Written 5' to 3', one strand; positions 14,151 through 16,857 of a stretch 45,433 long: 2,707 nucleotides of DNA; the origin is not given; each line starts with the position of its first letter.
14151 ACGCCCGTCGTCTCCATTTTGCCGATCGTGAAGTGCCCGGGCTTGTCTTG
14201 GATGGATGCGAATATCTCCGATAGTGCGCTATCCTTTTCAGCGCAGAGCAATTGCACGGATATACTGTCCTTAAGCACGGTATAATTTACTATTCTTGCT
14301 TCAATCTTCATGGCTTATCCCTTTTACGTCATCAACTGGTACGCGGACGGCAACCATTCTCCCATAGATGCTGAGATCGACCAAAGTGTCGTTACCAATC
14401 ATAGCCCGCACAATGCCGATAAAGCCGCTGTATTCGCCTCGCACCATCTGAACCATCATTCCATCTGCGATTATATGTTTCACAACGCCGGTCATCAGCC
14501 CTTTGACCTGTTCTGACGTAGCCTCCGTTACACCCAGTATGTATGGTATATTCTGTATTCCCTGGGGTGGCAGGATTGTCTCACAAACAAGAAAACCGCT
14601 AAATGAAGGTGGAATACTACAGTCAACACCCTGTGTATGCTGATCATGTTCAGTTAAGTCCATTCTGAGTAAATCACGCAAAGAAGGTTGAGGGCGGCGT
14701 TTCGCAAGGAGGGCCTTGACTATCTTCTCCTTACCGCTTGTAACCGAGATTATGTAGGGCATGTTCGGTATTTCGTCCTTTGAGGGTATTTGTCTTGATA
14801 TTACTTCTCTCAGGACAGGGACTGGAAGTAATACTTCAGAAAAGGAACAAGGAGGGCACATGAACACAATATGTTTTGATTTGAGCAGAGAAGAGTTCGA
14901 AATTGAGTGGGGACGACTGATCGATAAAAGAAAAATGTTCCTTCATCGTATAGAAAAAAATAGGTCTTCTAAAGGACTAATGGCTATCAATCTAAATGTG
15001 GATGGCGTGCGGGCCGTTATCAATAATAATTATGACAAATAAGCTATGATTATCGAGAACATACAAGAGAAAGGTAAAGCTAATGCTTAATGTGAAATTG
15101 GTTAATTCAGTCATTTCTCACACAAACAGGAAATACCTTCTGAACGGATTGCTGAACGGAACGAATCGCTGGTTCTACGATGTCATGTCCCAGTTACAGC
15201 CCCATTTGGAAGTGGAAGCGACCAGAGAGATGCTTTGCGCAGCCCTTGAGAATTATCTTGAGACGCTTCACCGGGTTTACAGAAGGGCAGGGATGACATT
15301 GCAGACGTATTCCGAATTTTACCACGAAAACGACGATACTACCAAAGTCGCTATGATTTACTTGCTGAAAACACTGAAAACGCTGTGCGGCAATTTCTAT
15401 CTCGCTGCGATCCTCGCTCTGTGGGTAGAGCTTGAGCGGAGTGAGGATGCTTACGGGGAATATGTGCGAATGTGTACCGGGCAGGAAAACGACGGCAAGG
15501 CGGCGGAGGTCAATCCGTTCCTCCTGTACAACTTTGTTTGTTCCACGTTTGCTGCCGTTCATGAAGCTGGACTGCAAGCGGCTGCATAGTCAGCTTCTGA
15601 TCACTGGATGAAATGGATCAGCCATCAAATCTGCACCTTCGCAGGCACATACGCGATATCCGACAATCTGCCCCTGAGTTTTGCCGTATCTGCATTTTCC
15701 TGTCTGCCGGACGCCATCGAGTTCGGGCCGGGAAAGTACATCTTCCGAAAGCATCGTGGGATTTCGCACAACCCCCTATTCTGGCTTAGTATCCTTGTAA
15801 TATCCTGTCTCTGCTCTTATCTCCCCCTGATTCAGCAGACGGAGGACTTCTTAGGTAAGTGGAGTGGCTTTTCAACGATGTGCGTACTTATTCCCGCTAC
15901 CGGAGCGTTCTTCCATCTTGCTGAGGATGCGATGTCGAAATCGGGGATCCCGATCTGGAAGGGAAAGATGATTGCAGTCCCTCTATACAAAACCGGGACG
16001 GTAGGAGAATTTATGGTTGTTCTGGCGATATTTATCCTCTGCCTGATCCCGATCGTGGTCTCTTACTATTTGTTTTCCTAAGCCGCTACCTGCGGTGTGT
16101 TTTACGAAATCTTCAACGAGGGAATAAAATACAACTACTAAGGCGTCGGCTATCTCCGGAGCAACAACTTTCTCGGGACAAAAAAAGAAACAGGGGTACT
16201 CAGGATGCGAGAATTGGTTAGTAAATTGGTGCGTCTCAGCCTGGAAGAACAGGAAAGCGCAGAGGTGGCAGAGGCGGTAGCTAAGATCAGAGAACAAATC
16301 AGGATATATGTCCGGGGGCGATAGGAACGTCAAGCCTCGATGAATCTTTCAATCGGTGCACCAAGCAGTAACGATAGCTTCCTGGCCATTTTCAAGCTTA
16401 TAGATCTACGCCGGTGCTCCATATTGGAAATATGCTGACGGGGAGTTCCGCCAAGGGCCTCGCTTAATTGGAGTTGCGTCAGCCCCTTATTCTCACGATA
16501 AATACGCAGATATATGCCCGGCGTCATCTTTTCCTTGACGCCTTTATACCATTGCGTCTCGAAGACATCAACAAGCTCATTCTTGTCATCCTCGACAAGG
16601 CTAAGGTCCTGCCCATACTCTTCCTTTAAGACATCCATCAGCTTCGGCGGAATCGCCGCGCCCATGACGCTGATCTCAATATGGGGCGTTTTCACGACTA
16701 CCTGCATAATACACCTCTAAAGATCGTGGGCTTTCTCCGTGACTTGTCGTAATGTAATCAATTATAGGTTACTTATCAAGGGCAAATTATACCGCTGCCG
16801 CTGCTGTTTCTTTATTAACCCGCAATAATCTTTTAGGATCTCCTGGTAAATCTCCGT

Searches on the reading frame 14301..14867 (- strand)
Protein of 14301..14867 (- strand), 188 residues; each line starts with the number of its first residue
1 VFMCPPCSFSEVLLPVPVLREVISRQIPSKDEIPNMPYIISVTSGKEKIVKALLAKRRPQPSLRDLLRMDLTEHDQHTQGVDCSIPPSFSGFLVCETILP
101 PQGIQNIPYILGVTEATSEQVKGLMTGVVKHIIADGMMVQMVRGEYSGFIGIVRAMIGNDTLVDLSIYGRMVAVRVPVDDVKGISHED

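Call 26: search_protein_families(library=pfam, max_evalue=0.01, proteins=[window:14301-14867:-])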
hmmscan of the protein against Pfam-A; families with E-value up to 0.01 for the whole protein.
window:14301-14867:- (188 aa): 0 families

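Call 62: search_protein_families(library=pfam, max_evalue=10, proteins=[window:14301-14762:-])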
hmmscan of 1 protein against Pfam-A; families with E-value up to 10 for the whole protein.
window:14301-14762:- (153 aa): 1 family
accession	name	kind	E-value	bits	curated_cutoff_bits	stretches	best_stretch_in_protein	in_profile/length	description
PF23290.1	KOW5_SPT5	-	0.0079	16.1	27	1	102-139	4-41/46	Transcription elongation factor SPT5, fifth KOW domain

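Call 63: search_solved_structures(query=window:14301-14762:-, max_evalue=10, show_alignments=2)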
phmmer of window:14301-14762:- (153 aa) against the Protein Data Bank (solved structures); distinct sequences matched with E-value up to 10: 4.
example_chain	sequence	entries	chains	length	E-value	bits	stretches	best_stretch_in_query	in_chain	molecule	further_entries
2lq8_A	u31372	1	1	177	0.16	15.1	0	101-148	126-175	Transcription antitermination protein nusG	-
9uen_J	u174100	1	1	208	0.79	12.8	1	20-101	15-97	Light harvesting protein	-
9jj8_O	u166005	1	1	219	0.8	12.8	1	20-101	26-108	Light harvesting protein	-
9jj8_J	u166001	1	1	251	1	12.5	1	20-101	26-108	Light harvesting protein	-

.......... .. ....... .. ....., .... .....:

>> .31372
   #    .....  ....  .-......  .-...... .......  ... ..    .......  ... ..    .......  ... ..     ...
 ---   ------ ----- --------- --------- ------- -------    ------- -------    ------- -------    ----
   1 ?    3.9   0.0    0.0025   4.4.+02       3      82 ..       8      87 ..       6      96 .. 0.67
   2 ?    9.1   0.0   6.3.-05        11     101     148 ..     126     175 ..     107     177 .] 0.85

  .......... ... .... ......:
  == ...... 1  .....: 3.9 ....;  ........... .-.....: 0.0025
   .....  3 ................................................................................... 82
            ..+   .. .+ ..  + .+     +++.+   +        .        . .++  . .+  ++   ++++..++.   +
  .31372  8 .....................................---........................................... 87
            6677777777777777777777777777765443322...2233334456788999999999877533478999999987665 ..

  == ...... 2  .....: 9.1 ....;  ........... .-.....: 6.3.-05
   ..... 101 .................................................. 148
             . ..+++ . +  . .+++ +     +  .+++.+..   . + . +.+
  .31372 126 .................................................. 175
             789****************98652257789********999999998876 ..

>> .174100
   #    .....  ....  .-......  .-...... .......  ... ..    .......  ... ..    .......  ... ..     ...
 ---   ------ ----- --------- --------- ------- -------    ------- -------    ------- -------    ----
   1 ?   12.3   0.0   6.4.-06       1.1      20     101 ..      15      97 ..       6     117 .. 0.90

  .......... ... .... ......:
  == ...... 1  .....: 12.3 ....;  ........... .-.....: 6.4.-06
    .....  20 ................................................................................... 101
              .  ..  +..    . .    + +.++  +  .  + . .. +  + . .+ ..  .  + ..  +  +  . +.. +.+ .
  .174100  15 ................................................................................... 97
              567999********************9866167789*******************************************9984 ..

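Call 66: find_homologous_proteins(query=window:14301-14762:-, max_evalue=0.001)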
Query window:14301-14762:- (153 aa): 3 proteins with E <= 0.001 among 20 candidates.
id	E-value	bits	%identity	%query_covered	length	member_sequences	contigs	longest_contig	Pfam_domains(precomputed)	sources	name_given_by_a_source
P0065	9.8e-94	329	99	100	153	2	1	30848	-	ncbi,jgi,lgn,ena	ncbi:MAG: hypothetical protein WC405_17815 [Syntrophales bacterium]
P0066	1.8e-50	189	64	100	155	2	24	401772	-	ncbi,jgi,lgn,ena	ncbi:MAG: hypothetical protein WCJ37_02060 [Syntrophus sp. (in: bacteria)]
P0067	1.5e-47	179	58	96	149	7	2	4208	-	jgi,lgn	jgi:transcription antitermination factor NusG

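Call 71: predict_structure(protein=window:14301-14762:-)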
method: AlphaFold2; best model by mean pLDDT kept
length: 153 residues; sequences in the alignment: 1
mean_pLDDT: 38.3   pTM: 0.25
mean pLDDT of the five models: 38.3, 35.1, 32.0, 30.4, 29.2
residues with pLDDT >= 90: 0; 70-90: 0; 50-70: 0; < 50: 153
segments of 3 or more residues with pLDDT < 50: 1-153
pLDDT, mean of each block of 10 residues (from residue 1): 33 42 42 36 41 42 34 33 45 33 33 44 41 36 43 31
secondary structure, 60 per line:
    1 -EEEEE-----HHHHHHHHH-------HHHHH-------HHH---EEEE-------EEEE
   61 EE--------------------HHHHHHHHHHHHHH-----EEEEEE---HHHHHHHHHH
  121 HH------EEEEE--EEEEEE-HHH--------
elements in order: E2-6 H12-20 H28-32 E46-49 E57-62 H83-96 E102-107 H111-122 E129-133 E136-141

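Call 72: search_protein_representatives(protein=window:14301-14762:-)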
Query: 153 residues. Proteins with E-value up to 0.001 (for the whole library): 27; up to 1e-10: 9; up to 1e-30: 3. The best 27 are listed.
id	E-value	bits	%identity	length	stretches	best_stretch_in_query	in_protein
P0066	5.6e-51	188.5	65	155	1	1-153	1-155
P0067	4.9e-48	179.0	58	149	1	1-147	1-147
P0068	7.9e-46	171.8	58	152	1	1-153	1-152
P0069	7.1e-27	110.4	50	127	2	44-147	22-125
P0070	4.0e-21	91.7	48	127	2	45-146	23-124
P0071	3.8e-16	75.5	42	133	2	44-144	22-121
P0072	4.9e-14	68.7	41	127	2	51-148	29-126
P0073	7.5e-14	68.1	51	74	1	76-147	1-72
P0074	3.8e-13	65.8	41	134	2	44-148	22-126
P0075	8.1e-10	55.0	36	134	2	51-149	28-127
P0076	4.1e-09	52.7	40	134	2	45-147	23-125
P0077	4.6e-09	52.6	38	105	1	55-147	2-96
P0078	7.8e-09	51.8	36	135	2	54-147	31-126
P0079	9.2e-08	48.3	42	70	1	81-147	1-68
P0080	1.3e-07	47.9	30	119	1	45-147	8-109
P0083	7.5e-07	45.4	27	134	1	43-149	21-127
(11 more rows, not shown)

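Call 74: search_solved_structures(query=A4, max_evalue=1, show_alignments=1)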
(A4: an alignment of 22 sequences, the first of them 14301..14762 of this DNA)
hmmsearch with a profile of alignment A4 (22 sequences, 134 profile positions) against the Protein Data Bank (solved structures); distinct sequences matched with E-value up to 1: 83 (the best 60 are shown).
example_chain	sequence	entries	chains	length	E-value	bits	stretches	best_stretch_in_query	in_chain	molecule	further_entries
8jch_W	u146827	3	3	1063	2.5e-17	66.3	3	52-110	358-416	Transcription elongation factor SPT5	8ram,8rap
8k5p_W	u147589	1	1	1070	2.6e-17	66.2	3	52-110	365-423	Transcription elongation factor SPT5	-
7nkx_Z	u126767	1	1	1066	3.9e-17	65.7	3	62-123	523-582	Transcription elongation factor SPT5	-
7nky_Z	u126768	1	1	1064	6.8e-17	64.9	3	62-123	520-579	Transcription elongation factor SPT5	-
9eh1_Z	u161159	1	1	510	3.3e-12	49.7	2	79-118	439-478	Transcription elongation factor SPT5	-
5xon_W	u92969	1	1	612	4.3e-12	49.3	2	80-121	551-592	Protein that forms a complex with Spt4p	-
8qsz_Y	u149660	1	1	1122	6.2e-12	48.8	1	74-105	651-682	Transcription elongation factor spt5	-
1m1g_A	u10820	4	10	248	1.6e-11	47.5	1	29-126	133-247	Transcription antitermination protein nusG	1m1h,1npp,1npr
7wbv_W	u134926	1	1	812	1.7e-11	47.4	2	80-121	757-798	Transcription elongation factor SPT5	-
8jh2_W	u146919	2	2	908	2.8e-11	46.7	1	80-121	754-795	Transcription elongation factor SPT5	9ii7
6ir9_W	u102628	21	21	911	2.8e-11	46.7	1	80-121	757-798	Spt5 | Protein that forms a complex with Spt4p | Transcription elongation factor SPT5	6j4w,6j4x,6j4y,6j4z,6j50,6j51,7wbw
9w0n_7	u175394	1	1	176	3.2e-10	43.3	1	21-126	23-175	Transcription termination/antitermination protein NusG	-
2jvv_A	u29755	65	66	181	3.6e-10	43.1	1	21-126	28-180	Transcription antitermination protein nusG | Transcription termination/antitermination protein NusG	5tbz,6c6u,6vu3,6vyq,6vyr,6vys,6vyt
6gov_G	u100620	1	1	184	3.6e-10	43.1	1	21-126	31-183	Transcription termination/antitermination protein NusG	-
5ms0_F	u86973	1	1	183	3.7e-10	43.1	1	21-126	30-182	Transcription termination/antitermination protein NusG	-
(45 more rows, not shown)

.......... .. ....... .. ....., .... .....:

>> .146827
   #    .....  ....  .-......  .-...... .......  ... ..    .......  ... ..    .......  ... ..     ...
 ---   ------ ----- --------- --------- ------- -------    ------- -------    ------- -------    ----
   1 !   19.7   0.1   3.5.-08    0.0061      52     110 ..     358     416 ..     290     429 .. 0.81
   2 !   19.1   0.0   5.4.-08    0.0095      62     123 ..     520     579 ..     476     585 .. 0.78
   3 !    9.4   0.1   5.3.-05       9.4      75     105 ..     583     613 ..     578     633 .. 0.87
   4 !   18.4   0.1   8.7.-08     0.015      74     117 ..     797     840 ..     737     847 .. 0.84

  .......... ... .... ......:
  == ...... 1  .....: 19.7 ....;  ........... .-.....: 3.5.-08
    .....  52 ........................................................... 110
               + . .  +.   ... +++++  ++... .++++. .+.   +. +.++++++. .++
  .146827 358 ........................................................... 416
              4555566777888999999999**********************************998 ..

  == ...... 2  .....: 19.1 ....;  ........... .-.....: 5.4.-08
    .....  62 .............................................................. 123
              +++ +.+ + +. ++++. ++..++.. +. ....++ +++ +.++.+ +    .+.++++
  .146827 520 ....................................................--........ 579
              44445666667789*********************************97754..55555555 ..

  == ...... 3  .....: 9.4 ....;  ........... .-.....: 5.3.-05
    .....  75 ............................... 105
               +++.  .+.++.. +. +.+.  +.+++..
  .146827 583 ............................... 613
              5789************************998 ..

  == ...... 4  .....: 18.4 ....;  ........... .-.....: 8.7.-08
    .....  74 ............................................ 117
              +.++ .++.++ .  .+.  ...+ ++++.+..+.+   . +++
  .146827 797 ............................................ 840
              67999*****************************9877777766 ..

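Call 76: search_protein_families(library=pfam, alignment_id=A4, max_evalue=0.01)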
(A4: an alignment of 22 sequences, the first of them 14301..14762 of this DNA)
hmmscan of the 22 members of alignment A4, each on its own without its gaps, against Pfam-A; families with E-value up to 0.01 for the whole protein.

A. member 1, window:14301-14762:- (153 aa): 1 family
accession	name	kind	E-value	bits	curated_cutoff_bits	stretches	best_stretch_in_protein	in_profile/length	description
PF23290.1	KOW5_SPT5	-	0.0079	16.1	27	0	102-139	4-41/46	Transcription elongation factor SPT5, fifth KOW domain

B. families by the number of members that match (of 22 scanned): 8 families
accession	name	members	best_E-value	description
PF23290.1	KOW5_SPT5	14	7.1e-06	Transcription elongation factor SPT5, fifth KOW domain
PF00467.35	KOW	9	5.4e-05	KOW motif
PF23284.2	KOW2_Spt5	5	4.3e-05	Transcription elongation factor SPT5, second KOW domain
PF11623.14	NdhS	2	0.0023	NAD(P)H dehydrogenase subunit S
PF09953.15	DUF2187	1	0.00039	Uncharacterized protein conserved in bacteria (DUF2187)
PF09378.16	HAS-barrel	1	0.0014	HAS barrel domain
PF23291.1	KOW4_SPT5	1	0.0038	Transcription elongation factor SPT5, fourth KOW domain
PF02357.24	NusG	1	0.0055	Transcription termination factor nusG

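Call 77: find_encoding_contigs(protein=P0069, flank=10000, max_places=3)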
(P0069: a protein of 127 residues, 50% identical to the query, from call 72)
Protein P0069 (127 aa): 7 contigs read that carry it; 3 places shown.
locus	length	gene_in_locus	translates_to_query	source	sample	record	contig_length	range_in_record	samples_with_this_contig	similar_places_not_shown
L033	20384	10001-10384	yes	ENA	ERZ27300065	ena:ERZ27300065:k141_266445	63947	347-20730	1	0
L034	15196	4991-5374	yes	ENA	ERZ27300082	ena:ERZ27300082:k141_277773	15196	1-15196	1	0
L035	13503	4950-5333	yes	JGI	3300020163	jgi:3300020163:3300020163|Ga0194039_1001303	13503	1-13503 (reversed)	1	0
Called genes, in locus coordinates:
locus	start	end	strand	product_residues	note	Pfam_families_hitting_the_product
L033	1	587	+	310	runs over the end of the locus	?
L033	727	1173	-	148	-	PF03050:DDE_Tnp_IS66, PF13817:DDE_Tnp_IS66_C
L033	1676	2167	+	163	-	PF09677:TrbI_Ftype (weak)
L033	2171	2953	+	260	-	PF13728:TraF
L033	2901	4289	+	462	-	PF06122:TraH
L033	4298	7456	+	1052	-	PF07916:TraG_N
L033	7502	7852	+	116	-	-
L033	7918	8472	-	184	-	-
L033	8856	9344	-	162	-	PF04307:YdjM (weak)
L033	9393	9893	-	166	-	-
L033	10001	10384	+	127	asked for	-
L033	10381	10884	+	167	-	-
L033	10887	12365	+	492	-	PF01966:HD (weak)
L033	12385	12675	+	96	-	-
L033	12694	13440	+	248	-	-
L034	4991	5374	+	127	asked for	-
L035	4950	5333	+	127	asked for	-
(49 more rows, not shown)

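Call 79: find_encoding_contigs(protein=P0074, flank=10000, max_places=2)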
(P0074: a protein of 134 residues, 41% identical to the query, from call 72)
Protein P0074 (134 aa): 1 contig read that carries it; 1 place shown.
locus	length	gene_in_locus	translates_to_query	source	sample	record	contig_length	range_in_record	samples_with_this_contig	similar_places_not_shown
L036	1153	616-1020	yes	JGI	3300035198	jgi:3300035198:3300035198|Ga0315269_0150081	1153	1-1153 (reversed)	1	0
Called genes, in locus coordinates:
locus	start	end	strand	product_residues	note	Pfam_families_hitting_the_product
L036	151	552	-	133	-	PF18498:DUF5618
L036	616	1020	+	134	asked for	-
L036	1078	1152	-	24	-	?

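Call 80: find_encoding_contigs(protein=P0083, flank=10000, max_places=2)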
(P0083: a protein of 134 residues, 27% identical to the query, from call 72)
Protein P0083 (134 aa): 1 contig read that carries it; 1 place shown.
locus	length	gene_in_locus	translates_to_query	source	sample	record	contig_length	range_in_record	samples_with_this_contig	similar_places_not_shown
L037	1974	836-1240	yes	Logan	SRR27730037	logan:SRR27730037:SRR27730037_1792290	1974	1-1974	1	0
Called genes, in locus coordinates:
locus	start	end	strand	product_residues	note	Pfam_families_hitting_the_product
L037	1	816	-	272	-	?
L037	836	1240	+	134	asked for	-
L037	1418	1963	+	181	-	-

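Call 84: predict_structure(alignment_id=A4)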
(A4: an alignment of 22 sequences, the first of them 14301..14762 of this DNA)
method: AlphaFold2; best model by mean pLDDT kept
length: 153 residues; sequences in the alignment: 22
mean_pLDDT: 88.3   pTM: 0.56
mean pLDDT of the five models: 88.3, 88.2, 86.9, 86.7, 86.6
residues with pLDDT >= 90: 98; 70-90: 41; 50-70: 13; < 50: 1
segments of 3 or more residues with pLDDT < 50: none
pLDDT, mean of each block of 10 residues (from residue 1): 94 93 78 86 81 92 77 93 91 74 95 96 95 96 93 56
secondary structure, 60 per line:
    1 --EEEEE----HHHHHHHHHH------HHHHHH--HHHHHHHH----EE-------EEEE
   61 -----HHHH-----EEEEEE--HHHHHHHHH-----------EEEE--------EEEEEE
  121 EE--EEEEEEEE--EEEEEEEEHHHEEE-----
elements in order: E3-7 H12-21 H28-33 H36-43 E57-60 H66-69 E75-80 H83-91 E103-106 E115-122 E125-132 E135-142 E146-148

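Call 85: find_homologous_proteins(query=A4, max_evalue=0.00001)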
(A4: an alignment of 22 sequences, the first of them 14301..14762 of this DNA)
Query A4 (22 sequences) (153 aa, profile of the alignment): 8 proteins with E <= 0.00001 among 1204 candidates.
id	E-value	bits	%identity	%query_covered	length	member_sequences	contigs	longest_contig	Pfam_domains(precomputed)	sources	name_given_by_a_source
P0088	2.6e-40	155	24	99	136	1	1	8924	-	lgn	-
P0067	4.7e-40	155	58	96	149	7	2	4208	-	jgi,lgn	jgi:transcription antitermination factor NusG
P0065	1.1e-39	153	99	100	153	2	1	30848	-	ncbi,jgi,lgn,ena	ncbi:MAG: hypothetical protein WC405_17815 [Syntrophales bacterium]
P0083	3.7e-39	152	25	98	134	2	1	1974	-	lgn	-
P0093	1.5e-37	146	25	97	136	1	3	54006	-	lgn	-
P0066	3.5e-37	145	64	100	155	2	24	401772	-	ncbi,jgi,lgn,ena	ncbi:MAG: hypothetical protein WCJ37_02060 [Syntrophus sp. (in: bacteria)]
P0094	1.6e-33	133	58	100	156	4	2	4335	-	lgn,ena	-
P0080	9.3e-33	131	29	70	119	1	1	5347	PF23290.2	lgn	-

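Call 87: find_encoding_contigs(protein=P0093, flank=10000, max_places=3)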
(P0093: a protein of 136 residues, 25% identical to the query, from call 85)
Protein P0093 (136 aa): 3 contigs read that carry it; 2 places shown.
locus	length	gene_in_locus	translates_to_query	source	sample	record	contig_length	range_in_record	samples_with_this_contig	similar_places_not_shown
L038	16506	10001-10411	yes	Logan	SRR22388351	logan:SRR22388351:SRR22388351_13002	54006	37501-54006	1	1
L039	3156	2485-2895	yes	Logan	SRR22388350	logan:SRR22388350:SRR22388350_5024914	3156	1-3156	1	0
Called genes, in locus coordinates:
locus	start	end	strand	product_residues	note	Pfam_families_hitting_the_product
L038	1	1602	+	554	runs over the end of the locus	PF06122:TraH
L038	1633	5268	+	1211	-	PF07916:TraG_N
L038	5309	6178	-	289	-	PF08378:NERD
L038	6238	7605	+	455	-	-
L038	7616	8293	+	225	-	PF00535:Glycos_transf_2, PF10111:Glyco_tranf_2_2, PF13641:Glyco_tranf_2_3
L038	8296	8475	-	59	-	-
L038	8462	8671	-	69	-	-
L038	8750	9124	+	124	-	-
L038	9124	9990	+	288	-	-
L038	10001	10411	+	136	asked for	-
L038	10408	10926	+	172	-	-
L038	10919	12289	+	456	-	PF01966:HD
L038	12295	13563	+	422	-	PF01935:DUF87 (weak), PF05872:HerA_C (faint), PF13401:AAA_22 (faint)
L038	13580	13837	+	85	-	-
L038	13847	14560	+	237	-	-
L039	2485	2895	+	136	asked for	-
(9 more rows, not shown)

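Call 88: fold_search(model_id=the predicted structure, library=pdb)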
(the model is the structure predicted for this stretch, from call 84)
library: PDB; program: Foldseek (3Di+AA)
matches with E <= 10: 1531; with E <= 0.001: 38
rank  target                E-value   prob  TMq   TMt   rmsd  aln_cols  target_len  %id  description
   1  9a56_B                8.6e-09  1.00  0.35  0.30  15.3       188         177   14  Integrative model of RPOB-NUSG by crosslinking MS and deep learning (released 2024-09-18)
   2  4zn3_A                1.3e-08  1.00  0.38  0.40   8.4       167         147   20  Crystal Structure of MjSpt4:Spt5 complex conformation B (released 2016-03-16)
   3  4zn1_A                6.3e-08  1.00  0.38  0.41   9.5       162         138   18  Crystal Structure of MjSpt4:Spt5 complex conformation A (released 2016-03-16)
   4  7nky_Z                1.4e-07  1.00  0.35  0.34  27.3       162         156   15  RNA Polymerase II-Spt4/5-nucleosome-FACT structure (released 2021-07-07)
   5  1m1g_A                1.9e-07  1.00  0.35  0.25  13.8       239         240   16  Crystal Structure of Aquifex aeolicus N-utilization substance G (NusG), Space Group P2(1) (released 2003-02-04)
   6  6x7k_AB               2.0e-07  1.00  0.37  0.36   8.1       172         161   19  Cryo-EM structure of an Escherichia coli coupled transcription-translation complex B3 (TTC-B3) containing an mRNA wit (released 2020-09-02)
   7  9bct_G                2.4e-07  1.00  0.42  0.43   8.3       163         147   16  Cryo-EM structure of Thermococcus kodakarensis FttA-dependent transcription pre-termination complex containing 44 nt R (released 2024-07-31)
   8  2lq8_MODEL_1_A        2.4e-07  1.00  0.37  0.33  12.8       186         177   17  Domain interaction in Thermotoga maritima NusG (released 2013-01-23)
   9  1npp_B                2.9e-07  1.00  0.39  0.27  15.1       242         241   15  CRYSTAL STRUCTURE OF AQUIFEX AEOLICUS NUSG IN P2(1) (released 2003-03-11)
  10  6x7f_AB               3.7e-07  1.00  0.45  0.41   6.7       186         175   17  Cryo-EM structure of an Escherichia coli coupled transcription-translation complex B2 (TTC-B2) containing an mRNA wit (released 2020-09-02)
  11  1m1g_D                4.4e-07  1.00  0.38  0.26  13.6       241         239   15  Crystal Structure of Aquifex aeolicus N-utilization substance G (NusG), Space Group P2(1) (released 2003-02-04)
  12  9guw_Z                4.9e-07  1.00  0.37  0.37   8.6       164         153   18  30S-TEC (TEC in expressome position) Inactive state 2 (released 2024-11-20)
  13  8y5l_NG               4.9e-07  1.00  0.36  0.36  10.2       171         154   18  E.coli transcription translation coupling complex in TTC-B state 1 (subclass1) containing mRNA with 30-mer spacer, Nu (released 2025-08-13)
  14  6gov_G                5.2e-07  1.00  0.35  0.31  11.0       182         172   18  Structure of THE RNA POLYMERASE LAMBDA-BASED ANTITERMINATION COMPLEX (released 2019-02-13)
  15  1m1g_B                6.2e-07  1.00  0.37  0.25  12.1       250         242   14  Crystal Structure of Aquifex aeolicus N-utilization substance G (NusG), Space Group P2(1) (released 2003-02-04)
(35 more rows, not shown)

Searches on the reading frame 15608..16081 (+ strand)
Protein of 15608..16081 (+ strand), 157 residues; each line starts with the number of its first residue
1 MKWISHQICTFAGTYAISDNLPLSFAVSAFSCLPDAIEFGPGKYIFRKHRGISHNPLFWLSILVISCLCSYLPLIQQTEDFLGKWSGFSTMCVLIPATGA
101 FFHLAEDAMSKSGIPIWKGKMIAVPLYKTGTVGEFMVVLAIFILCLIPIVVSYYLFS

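Call 26: search_protein_families(library=pfam, max_evalue=0.01, proteins=[window:15608-16081:+])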
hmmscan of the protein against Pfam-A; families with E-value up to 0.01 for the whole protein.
window:15608-16081:+ (157 aa): 1 family
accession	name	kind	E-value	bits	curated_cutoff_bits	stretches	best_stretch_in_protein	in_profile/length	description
PF04307.19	YdjM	-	1.4e-06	28.4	29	1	1-117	1-116/176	YdjM inner membrane protein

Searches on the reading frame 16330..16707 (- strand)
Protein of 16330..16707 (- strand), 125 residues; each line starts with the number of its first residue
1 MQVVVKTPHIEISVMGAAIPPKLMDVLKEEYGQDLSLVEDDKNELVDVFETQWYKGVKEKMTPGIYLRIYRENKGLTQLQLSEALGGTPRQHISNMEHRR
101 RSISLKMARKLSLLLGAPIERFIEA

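Call 26: search_protein_families(library=pfam, max_evalue=0.01, proteins=[window:16330-16707:-])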
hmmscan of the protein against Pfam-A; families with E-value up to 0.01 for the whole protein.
window:16330-16707:- (125 aa): 3 families
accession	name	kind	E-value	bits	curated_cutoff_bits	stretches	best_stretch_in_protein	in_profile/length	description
PF01381.28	HTH_3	-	3.9e-11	43.2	23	1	67-120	1-53/55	Helix-turn-helix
PF13560.12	HTH_31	-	4.9e-06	27.2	27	1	64-119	3-58/64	Helix-turn-helix domain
PF12844.13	HTH_19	-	7.1e-05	23.1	30.2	1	66-123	3-59/64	Helix-turn-helix domain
